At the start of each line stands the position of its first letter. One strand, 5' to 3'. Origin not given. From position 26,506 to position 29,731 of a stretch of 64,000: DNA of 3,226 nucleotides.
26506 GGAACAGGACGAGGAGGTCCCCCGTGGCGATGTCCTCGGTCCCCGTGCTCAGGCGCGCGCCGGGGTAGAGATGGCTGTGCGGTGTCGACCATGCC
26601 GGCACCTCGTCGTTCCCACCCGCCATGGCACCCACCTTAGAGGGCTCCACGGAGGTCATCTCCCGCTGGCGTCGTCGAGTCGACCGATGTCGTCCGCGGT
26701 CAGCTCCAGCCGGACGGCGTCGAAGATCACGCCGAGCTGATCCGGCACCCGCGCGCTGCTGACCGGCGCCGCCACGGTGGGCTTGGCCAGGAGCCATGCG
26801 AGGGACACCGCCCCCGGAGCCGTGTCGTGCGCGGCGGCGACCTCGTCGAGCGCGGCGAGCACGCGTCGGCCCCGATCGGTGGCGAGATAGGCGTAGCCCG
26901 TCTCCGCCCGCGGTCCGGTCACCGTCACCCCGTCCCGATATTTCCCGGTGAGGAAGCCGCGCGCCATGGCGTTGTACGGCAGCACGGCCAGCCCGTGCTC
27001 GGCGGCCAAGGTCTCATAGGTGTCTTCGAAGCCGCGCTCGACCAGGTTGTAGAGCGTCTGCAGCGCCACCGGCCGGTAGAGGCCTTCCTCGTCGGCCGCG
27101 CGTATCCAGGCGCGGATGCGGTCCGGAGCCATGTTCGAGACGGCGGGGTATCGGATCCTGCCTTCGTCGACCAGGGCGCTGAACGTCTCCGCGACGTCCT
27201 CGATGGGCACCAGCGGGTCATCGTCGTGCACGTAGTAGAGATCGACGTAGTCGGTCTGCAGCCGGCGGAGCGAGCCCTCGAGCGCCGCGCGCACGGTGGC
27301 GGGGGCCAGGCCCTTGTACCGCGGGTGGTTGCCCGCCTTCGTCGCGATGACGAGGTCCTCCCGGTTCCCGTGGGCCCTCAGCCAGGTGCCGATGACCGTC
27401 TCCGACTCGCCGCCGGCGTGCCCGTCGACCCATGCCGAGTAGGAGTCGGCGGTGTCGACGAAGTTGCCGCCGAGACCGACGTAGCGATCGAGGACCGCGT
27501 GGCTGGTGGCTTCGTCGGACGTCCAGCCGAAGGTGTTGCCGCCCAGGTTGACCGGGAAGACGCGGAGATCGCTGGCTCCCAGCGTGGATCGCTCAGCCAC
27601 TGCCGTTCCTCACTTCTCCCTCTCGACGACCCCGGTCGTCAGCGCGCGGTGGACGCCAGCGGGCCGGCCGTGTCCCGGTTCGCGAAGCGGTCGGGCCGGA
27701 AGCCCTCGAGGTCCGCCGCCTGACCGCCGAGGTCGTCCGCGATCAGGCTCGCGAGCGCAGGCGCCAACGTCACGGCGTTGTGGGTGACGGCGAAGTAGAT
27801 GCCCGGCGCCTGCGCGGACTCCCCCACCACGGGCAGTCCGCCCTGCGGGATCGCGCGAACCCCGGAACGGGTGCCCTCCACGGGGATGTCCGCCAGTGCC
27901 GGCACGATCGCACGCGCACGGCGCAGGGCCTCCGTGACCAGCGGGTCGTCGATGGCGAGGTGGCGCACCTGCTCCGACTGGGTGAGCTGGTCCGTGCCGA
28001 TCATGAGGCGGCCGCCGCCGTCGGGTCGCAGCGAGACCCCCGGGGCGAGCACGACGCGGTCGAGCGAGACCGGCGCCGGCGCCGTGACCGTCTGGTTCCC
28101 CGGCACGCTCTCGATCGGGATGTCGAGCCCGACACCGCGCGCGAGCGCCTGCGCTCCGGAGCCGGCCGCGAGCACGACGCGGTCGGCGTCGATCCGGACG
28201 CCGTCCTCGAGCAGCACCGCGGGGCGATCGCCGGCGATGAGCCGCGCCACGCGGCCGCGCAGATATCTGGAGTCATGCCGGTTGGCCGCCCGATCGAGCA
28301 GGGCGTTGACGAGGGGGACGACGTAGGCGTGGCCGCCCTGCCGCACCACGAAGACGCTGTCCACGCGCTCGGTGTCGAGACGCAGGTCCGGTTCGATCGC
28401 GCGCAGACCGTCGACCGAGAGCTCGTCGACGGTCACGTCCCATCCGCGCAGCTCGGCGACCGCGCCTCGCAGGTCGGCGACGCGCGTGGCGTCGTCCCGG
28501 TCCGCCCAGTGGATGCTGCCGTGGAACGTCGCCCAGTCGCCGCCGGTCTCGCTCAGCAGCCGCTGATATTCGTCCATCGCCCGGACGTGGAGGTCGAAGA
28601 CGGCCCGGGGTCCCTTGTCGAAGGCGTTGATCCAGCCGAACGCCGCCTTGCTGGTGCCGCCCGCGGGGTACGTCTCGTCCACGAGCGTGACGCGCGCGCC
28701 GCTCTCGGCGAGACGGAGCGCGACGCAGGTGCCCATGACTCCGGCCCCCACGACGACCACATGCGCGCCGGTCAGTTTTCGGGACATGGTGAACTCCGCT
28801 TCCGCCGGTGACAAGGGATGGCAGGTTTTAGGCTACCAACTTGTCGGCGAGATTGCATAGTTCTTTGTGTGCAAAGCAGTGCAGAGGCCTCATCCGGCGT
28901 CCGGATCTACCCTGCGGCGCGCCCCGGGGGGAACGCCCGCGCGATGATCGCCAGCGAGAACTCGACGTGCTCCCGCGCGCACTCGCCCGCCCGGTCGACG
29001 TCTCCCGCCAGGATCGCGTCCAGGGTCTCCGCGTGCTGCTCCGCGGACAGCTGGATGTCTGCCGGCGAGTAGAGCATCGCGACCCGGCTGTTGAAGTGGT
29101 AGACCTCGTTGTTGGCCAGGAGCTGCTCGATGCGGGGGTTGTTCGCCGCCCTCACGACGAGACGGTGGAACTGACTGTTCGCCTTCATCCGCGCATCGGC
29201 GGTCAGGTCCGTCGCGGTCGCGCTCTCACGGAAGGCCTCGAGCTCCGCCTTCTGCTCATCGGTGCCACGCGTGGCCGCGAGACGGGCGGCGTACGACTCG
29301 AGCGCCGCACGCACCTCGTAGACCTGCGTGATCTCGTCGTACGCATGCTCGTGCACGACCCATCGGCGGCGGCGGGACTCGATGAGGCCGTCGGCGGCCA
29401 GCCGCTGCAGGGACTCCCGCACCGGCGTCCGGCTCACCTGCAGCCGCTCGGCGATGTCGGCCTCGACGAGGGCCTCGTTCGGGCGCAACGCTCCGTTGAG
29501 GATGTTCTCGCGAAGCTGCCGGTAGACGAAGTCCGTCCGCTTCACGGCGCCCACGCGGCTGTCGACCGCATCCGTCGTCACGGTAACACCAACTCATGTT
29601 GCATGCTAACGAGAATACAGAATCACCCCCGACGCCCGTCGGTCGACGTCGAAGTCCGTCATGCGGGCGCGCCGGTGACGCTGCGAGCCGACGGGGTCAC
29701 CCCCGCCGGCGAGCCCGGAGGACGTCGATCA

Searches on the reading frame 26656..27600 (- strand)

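Call 7: search_protein_families(library=pfam, proteins=[window:26656-27600:-])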
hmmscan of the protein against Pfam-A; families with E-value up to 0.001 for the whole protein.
window:26656-27600:- (314 aa): 1 family
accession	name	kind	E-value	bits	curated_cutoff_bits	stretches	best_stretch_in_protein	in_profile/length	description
PF00248.27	Aldo_ket_red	-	7.1e-61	206.3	24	1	18-311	3-289/291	Aldo/keto reductase family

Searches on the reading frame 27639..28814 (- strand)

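Call 7: search_protein_families(library=pfam, proteins=[window:27639-28814:-])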
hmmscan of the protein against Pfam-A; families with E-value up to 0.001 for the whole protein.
window:27639-28814:- (391 aa): 12 families
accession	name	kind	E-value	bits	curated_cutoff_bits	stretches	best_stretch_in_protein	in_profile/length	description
PF01266.30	DAO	-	1.9e-48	166.3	27.9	1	18-360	1-352/353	FAD dependent oxidoreductase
PF00890.30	FAD_binding_2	-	3.2e-10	40.2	20.4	1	18-176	1-156/414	FAD binding domain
PF13454.12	NAD_binding_9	-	4.4e-09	37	21.8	1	153-219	87-154/155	FAD-NAD(P)-binding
PF07992.20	Pyr_redox_2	-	9.2e-08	32.3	26.1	1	12-47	138-173/291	Pyridine nucleotide-disulphide oxidoreductase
PF13450.12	NAD_binding_8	-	2.8e-06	27.9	21.9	1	21-76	1-56/68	NAD(P)-binding Rossmann-like domain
PF12831.13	FAD_oxidored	-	9.8e-06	25.5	27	1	19-62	2-46/416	FAD dependent oxidoreductase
PF02737.24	3HCDH_N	-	0.00014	22.3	22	1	18-48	1-31/180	3-hydroxyacyl-CoA dehydrogenase, NAD binding domain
PF02558.23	ApbA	-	0.00019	21.6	22.2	1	19-47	1-29/150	Ketopantoate reductase PanE/ApbA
PF13241.12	NAD_binding_7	-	0.00023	22.2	22.1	1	13-49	4-40/104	Putative NAD(P)-binding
PF05834.18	Lycopene_cycl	-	0.00048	19.7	23.4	0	19-47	2-32/380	Lycopene cyclase protein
PF02826.25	2-Hacid_dh_C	-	0.00061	19.7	25.1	0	8-50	28-70/178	D-isomer specific 2-hydroxyacid dehydrogenase, NAD binding domain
PF01134.28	GIDA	-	0.00064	19.3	22.1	0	19-47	2-30/391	Glucose inhibited division protein A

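Call 23: search_protein_families(library=ncbifam, proteins=[window:27639-28814:-])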
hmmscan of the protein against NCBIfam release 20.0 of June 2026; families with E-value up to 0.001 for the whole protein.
window:27639-28814:- (391 aa): 40 families (the best 25 are shown)
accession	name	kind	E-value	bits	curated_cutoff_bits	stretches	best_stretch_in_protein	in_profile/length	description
TIGR02352.1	thiamin_ThiO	equivalog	3.3e-32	112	250.8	1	19-363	1-348/351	glycine oxidase ThiO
TIGR03197.1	MnmC_Cterm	equivalog_domain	2.1e-14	53.4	174.2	1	18-336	1-319/400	FAD-dependent 5-carboxymethylaminomethyl-2-thiouridine(34) oxidoreductase MnmC1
NF002480.1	PRK01747.1-1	equivalog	3.7e-14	52.1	540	1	14-336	246-568/645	bifunctional tRNA (5-methylaminomethyl-2-thiouridine)(34)-methyltransferase MnmC2/FAD-dependent 5-carboxymethylaminomethyl-2-thiouridine(34)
NF001933.0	PRK00711.1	subfamily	5.5e-14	52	383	1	18-64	2-49/429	D-amino acid dehydrogenase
TIGR03364.1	HpnW_proposed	hypoth_equivalog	2.4e-11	43.3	285.1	1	18-226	2-202/365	TIGR03364 family FAD-dependent oxidoreductase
NF008425.0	PRK11259.1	equivalog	1.3e-09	37.6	257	1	18-229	6-213/377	N-methyl-L-tryptophan oxidase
NF045637.1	carotdesatCrtDProt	equivalog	7.4e-09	34.7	580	1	19-73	1-54/485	1-hydroxycarotenoid 3,4-desaturase CrtD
NF040813.1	pro_dh_Thprot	equivalog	7.9e-09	35.1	600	1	19-62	2-44/362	D-proline dehydrogenase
NF009074.0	PRK12409.1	equivalog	1e-06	28.2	494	1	18-64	3-50/410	D-amino acid dehydrogenase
NF050086.1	pipecolate_AmaA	exception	1.2e-06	27.4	600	1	11-64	20-73/425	L-pipecolate oxidase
TIGR02734.1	crtI_fam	subfamily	1.1e-05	24.3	238.1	1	19-72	1-54/504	phytoene desaturase family protein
TIGR01372.1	soxA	subfamily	1.3e-05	23.2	1164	1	17-58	169-210/996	sarcosine oxidase subunit alpha family protein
NF009410.0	PRK12771.1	subfamily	1.6e-05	23.7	516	1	5-54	127-176/566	NAD(P)-binding protein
NF005511.0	PRK07121.1-4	equivalog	2.7e-05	22.8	466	1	16-58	20-61/553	FAD-binding protein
TIGR03329.1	Phn_aa_oxid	hypoth_equivalog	3.3e-05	22.9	632.8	1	189-351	206-378/460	putative aminophosphonate oxidoreductase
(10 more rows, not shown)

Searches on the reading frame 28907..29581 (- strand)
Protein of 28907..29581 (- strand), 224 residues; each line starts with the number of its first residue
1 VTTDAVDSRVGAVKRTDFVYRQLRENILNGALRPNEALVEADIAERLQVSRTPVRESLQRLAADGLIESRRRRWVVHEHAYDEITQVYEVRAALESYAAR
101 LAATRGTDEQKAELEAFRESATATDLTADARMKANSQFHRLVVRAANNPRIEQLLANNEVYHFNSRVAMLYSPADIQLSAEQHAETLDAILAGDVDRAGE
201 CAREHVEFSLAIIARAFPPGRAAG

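Call 7: search_protein_families(library=pfam, proteins=[window:28907-29581:-])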
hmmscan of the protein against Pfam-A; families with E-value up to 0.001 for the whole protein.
window:28907-29581:- (224 aa): 7 families
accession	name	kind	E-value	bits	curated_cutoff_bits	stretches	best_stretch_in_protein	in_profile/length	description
PF07729.17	FCD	-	1.3e-25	90.7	24.3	1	86-207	1-124/125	FCD domain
PF00392.27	GntR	-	8.3e-18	64.2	27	1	17-73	3-60/64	Bacterial regulatory proteins, gntR family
PF13412.12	HTH_24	-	0.00011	22.1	21.9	1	41-68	21-48/48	Winged helix-turn-helix DNA-binding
PF13545.12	HTH_Crp_2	-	0.00015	22.1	27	1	41-77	26-62/70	Crp-like helix-turn-helix domain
PF01978.25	TrmB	-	0.00018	21.7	25.6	1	37-78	22-59/68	Sugar-specific transcriptional regulator TrmB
PF01325.25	Fe_dep_repress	-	0.00039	21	26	1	41-72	26-57/60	Iron dependent repressor, N-terminal DNA binding domain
PF02002.24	TFIIE_alpha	-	0.00055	20.2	22.9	1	34-74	24-64/105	TFIIE alpha subunit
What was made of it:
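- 28907..29581 (-): GntR-I, an FCD-type GntR regulator of 224 aa; predicted autorepressor and regulator of the I-type sites. Pfam (call 7).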

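Call 23: search_protein_families(library=ncbifam, proteins=[window:28907-29581:-])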
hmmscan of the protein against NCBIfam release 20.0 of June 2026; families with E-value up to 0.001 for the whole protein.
window:28907-29581:- (224 aa): 23 families
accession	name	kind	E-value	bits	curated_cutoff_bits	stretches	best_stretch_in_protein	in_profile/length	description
TIGR03338.1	phnR_burk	equivalog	3.5e-27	95.4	271.5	1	17-210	14-210/212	phosphonate utilization associated transcriptional regulator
NF008576.0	PRK11534.1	equivalog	5.3e-18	65.5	218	1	19-216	12-220/225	DNA-binding transcriptional regulator CsiR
NF007741.0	PRK10421.1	equivalog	4.1e-17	62.4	311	2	86-213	100-233/262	transcriptional regulator LldR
NF007001.0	PRK09464.1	equivalog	6.3e-17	62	330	2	8-70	4-67/254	pyruvate dehydrogenase complex transcriptional repressor PdhR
NF003011.0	PRK03837.1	subfamily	7.8e-16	58.4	260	1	81-211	101-231/241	transcriptional regulator NanR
NF008504.0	PRK11414.1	equivalog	1.3e-14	54.5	225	1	14-215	11-217/221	GntR family transcriptional regulator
NF007442.0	PRK09990.1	equivalog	1.1e-10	41.4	301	1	86-207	99-229/256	transcriptional regulator GlcC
NF052282.1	PLP_TF_PdxR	equivalog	2.4e-08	33.4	320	1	19-132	6-112/448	MocR-like pyridoxine biosynthesis transcription factor PdxR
TIGR02018.2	his_ut_repres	equivalog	3.1e-07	30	220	1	20-119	5-111/226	histidine utilization transcriptional repressor HutC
TIGR03337.1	phnR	equivalog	3.6e-07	30.1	296.75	1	21-78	8-67/231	phosphonate utilization transcriptional regulator PhnR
NF052281.1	rhizopine_MocR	equivalog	3.5e-06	25.9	650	1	16-86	20-93/479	rhizopine catabolism transcriptional regulator MocR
NF007588.0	PRK10225.1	equivalog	4.4e-06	26.2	442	1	19-80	14-78/257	Uxu operon transcriptional regulator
NF008571.0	PRK11523.1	equivalog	1.3e-05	24.7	396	1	22-154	16-162/258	transcriptional regulator ExuR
NF008273.0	PRK11050.1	equivalog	3.7e-05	23.4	153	1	40-79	57-96/156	manganese-binding transcriptional regulator MntR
TIGR02812.1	fadR_gamma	equivalog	6.2e-05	22.8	249.2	1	27-68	19-61/235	fatty acid metabolism transcriptional regulator FadR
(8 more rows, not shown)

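Call 34: find_homologous_proteins(query=window:28907-29581:-, max_evalue=1e-25)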
Query window:28907-29581:- (224 aa): 518 proteins with E <= 1e-25 among 3759 candidates; the best 120 are listed.
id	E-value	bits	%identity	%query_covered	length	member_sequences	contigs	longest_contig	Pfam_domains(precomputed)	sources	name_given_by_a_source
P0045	2.7e-136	470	100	100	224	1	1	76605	PF07729.18,PF00392.28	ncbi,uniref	ncbi:MAG: GntR family transcriptional regulator [Microbacterium sp.]|uniref:GntR family transcriptio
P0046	1.4e-85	304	69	97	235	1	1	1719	PF07729.18,PF00392.28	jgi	jgi:DNA-binding GntR family transcriptional regulator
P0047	5.8e-65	237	60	87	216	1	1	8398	PF13412.13,PF07729.18,PF00392.28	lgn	-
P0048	1.2e-64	236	61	88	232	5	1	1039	PF07729.18,PF00392.28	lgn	-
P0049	2.5e-64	235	58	90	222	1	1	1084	PF13412.13,PF07729.18,PF00392.28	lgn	-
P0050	6.1e-64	234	61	88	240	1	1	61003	PF07729.18,PF00392.28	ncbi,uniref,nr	ncbi:hypothetical protein DEM27_30435 [Metarhizobium album]|uniref:HTH gntR-type domain-containing p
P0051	4.5e-61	224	56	91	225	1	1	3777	PF07729.18,PF00392.28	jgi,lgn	jgi:DNA-binding GntR family transcriptional regulator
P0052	5.2e-61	224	55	91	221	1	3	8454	PF07729.18,PF00392.28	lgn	-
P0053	2.2e-60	222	54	92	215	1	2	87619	PF13412.13,PF07729.18,PF00392.28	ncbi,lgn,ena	-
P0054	3.0e-60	222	55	92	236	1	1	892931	PF07729.18,PF00392.28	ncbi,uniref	ncbi:GntR family transcriptional regulator [Streptosporangium sp. NPDC051022]|uniref:GntR family tra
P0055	6.5e-60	220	53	92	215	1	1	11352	PF13412.13,PF07729.18,PF00392.28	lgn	-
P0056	1.1e-59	220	54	91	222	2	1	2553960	PF13412.13,PF07729.18,PF00392.28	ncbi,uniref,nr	ncbi:GntR family transcriptional regulator [Streptomyces sp. AJS327]|uniref:GntR family transcriptio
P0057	1.6e-59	219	54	94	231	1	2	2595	PF07729.18,PF00392.28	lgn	-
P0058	3.9e-59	218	53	91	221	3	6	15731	PF07729.18,PF00392.28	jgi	jgi:DNA-binding GntR family transcriptional regulator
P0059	4.2e-59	218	52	93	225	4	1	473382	PF13412.13,PF01978.26,PF07729.18,PF00392.28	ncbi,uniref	ncbi:GntR family transcriptional regulator [Streptomyces sp. NPDC056161]|uniref:GntR family transcri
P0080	2.0e-55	206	54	88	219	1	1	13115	PF07729.18,PF00392.28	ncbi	ncbi:MAG: GntR family transcriptional regulator [Protaetiibacter sp.]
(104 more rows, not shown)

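Call 35: find_encoding_contigs(protein=P0046, flank=10000, max_places=2)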
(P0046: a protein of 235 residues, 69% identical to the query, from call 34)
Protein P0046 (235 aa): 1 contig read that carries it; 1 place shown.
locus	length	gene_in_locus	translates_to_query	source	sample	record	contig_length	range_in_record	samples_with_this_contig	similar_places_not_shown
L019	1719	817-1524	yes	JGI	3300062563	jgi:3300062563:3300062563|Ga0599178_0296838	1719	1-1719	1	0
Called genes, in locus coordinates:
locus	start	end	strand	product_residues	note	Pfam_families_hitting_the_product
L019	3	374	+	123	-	?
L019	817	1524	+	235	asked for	PF00392:GntR, PF07729:FCD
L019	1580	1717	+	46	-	?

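Call 36: find_encoding_contigs(protein=P0047, flank=10000, max_places=2)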
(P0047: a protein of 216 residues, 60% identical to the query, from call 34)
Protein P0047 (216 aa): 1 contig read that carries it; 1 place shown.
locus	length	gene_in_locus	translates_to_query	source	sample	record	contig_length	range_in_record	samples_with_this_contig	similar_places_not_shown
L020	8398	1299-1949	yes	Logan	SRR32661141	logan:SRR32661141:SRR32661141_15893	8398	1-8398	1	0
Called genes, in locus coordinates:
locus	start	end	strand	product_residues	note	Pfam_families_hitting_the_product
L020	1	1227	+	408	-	?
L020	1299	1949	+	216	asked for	PF00392:GntR, PF13412:HTH_24 (weak), PF07729:FCD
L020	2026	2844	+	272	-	PF03807:F420_oxidored, PF03447:NAD_binding_3, PF01958:Asp_DH_C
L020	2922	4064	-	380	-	PF07690:MFS_1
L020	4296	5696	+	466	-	PF03972:MmgE_PrpD_N, PF19305:MmgE_PrpD_C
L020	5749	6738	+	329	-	PF03401:TctC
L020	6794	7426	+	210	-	PF07331:TctB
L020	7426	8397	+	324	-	?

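Call 55: find_encoding_contigs(protein=P0050, flank=8000, max_places=1)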
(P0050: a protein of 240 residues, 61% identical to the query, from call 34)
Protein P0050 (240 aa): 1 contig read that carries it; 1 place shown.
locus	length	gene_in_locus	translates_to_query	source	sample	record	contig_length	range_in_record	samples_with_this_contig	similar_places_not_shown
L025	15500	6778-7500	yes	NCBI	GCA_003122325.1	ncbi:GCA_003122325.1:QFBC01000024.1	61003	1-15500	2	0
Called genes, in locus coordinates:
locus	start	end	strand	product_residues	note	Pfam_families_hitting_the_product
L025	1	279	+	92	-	?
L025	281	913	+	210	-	-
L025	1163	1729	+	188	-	PF13191:AAA_16 (weak)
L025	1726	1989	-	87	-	-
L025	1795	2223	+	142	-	-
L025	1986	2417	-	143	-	-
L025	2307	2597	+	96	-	-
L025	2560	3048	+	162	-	PF02775:TPP_enzyme_C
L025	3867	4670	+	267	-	PF00557:Peptidase_M24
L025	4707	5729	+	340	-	PF00005:ABC_tran, PF13304:AAA_21 (weak), PF08352:oligo_HPY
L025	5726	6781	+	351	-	PF00005:ABC_tran, PF13304:AAA_21 (faint), PF08352:oligo_HPY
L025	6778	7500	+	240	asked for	PF00392:GntR, PF07729:FCD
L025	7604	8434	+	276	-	PF03807:F420_oxidored (weak), PF14748:P5CR_dimer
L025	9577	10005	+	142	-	-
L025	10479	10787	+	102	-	-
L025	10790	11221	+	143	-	PF02653:BPD_transp_2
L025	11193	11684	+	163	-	PF02653:BPD_transp_2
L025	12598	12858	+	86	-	PF10604:Polyketide_cyc2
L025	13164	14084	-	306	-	PF00126:HTH_1, PF03466:LysR_substrate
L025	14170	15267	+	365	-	PF01497:Peripla_BP_2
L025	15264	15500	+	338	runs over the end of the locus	PF01032:FecCD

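Call 56: find_encoding_contigs(protein=P0056, flank=8000, max_places=1)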
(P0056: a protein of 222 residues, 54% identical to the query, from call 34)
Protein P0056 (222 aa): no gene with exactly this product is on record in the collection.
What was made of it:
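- Tried and rejected: Look-up of P0056 (call 56): not on record.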

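Call 57: find_encoding_contigs(protein=P0080, flank=8000, max_places=1)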
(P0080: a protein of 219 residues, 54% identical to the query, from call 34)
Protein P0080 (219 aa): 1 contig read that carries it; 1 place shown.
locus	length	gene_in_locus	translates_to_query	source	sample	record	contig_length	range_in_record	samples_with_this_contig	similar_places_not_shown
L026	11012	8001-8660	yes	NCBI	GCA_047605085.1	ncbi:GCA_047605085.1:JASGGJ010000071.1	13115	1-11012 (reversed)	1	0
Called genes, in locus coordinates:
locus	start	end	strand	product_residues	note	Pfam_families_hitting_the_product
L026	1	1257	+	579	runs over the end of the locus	PF02776:TPP_enzyme_N, PF00205:TPP_enzyme_M, PF02775:TPP_enzyme_C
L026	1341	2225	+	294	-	PF00497:SBP_bac_3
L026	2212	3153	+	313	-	PF00528:BPD_transp_1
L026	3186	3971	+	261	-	PF00005:ABC_tran, PF02463:SMC_N (weak), PF13304:AAA_21 (weak)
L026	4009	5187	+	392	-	PF07969:Amidohydro_3 (weak), PF01979:Amidohydro_1, PF07969:Amidohydro_3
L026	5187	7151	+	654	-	PF00724:Oxidored_FMN, PF07992:Pyr_redox_2 (weak), PF00070:Pyr_redox (weak), PF03486:HI0933_like (weak), PF07992:Pyr_redox_2, PF12831:FAD_oxidored, PF13450:NAD_binding_8 (weak)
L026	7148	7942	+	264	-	PF01261:AP_endonuc_2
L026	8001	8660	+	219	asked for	PF00392:GntR, PF07729:FCD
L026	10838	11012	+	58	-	PF00574:CLP_protease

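Call 63: find_related_loci(query=A1, collection=metagenome_contigs, flank=4000)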
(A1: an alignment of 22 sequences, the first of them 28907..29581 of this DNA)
Query A1 (224 aa) in metagenome_contigs; peptide patterns used: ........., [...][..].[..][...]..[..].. (x = any residue, [..] = any of these).
600 stretches matched a pattern (row limit reached: there are more); 568 encode a relative of the query (tblastn E <= 1e-3); the best 80 are kept; 80 distinct loci.
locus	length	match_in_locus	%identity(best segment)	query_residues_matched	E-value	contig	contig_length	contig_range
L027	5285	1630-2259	54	10-219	3e-66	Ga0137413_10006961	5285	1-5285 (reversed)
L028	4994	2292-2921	53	10-219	2e-64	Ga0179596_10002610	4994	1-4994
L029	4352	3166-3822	52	7-224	6e-62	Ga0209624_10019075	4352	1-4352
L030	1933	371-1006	52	1-213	3e-62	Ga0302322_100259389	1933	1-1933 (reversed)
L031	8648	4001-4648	51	7-224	4e-60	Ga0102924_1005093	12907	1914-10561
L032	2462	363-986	54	17-223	3e-60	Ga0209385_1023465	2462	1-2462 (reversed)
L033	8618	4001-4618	50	12-217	4e-59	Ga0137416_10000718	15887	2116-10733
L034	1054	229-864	51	17-224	5e-63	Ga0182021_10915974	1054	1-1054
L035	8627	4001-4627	52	5-213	1e-57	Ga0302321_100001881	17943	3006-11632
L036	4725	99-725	52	14-220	1e-57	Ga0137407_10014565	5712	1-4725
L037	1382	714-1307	52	19-218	6e-60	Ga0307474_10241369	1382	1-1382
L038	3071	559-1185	51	1-215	5e-57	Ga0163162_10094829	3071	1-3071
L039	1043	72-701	50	7-218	6e-60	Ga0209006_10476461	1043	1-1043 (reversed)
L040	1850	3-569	53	24-215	9e-56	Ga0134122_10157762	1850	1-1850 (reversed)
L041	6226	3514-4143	47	4-215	2e-53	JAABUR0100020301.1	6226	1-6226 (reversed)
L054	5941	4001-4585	44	19-211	3e-43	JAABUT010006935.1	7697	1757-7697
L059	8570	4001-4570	43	19-206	2e-41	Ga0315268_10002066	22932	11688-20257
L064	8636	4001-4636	39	15-219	7e-38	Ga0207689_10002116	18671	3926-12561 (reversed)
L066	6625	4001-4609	39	14-215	5e-37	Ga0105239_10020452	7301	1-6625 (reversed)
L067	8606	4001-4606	52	14-215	4e-59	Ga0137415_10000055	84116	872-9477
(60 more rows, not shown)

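Call 76: search_solved_structures(query=window:28907-29581:-, max_evalue=0.00001)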
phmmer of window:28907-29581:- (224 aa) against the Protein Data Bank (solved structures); distinct sequences matched with E-value up to 0.00001: 15.
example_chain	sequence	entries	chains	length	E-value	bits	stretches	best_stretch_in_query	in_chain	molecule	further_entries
6z74_A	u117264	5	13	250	4.4e-15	59.5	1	21-207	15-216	Transcriptional regulator, GntR family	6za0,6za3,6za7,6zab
3ihu_A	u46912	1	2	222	1.6e-14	57.6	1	15-207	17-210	Transcriptional regulator, GntR family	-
7xp0_A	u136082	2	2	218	6.3e-13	52.4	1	16-220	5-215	Probable transcriptional regulator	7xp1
7u5q_A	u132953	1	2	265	2.7e-12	50.3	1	7-209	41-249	Transcriptional regulator, GntR family protein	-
3fms_A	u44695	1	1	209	1.2e-11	48.2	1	18-207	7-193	Transcriptional regulator, GntR family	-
3sxy_A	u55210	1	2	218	1.3e-11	48.2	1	18-207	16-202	Transcriptional regulator, GntR family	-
2hs5_A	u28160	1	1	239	1.8e-11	47.7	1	13-219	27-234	putative transcriptional regulator GntR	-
4p9f_A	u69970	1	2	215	6.4e-11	45.9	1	19-215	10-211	HTH-type transcriptional regulator mcbR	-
7c7e_A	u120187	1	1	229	3.1e-10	43.6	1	14-203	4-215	Putative DNA-binding transcriptional regulator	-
3c7j_A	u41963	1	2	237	2.2e-08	37.6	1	18-157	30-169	Transcriptional regulator, GntR family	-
6ep3_A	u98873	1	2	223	1.4e-07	35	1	18-177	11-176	Lmo0651 protein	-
5kvr_A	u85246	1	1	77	2.4e-07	34.2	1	8-70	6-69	Pyruvate dehydrogenase complex repressor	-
9jpj_C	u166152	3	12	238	2.7e-07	34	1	16-209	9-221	Pyruvate dehydrogenase complex repressor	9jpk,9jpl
5tpm_A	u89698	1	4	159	5.6e-06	29.8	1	87-212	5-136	Pyruvate dehydrogenase complex repressor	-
2di3_A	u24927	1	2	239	9.6e-06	29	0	86-208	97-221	Bacterial regulatory proteins, GntR family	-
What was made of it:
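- Closest known: Atu1419 of Agrobacterium fabrum. Same: It is the best solved-structure match of GntR-I (E 4e-15, call 76).
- Closest solved relative of GntR-I: Atu1419 (PDB 6z74, E 4e-15, call 76) is an FCD autorepressor that binds the 10-bp palindrome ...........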
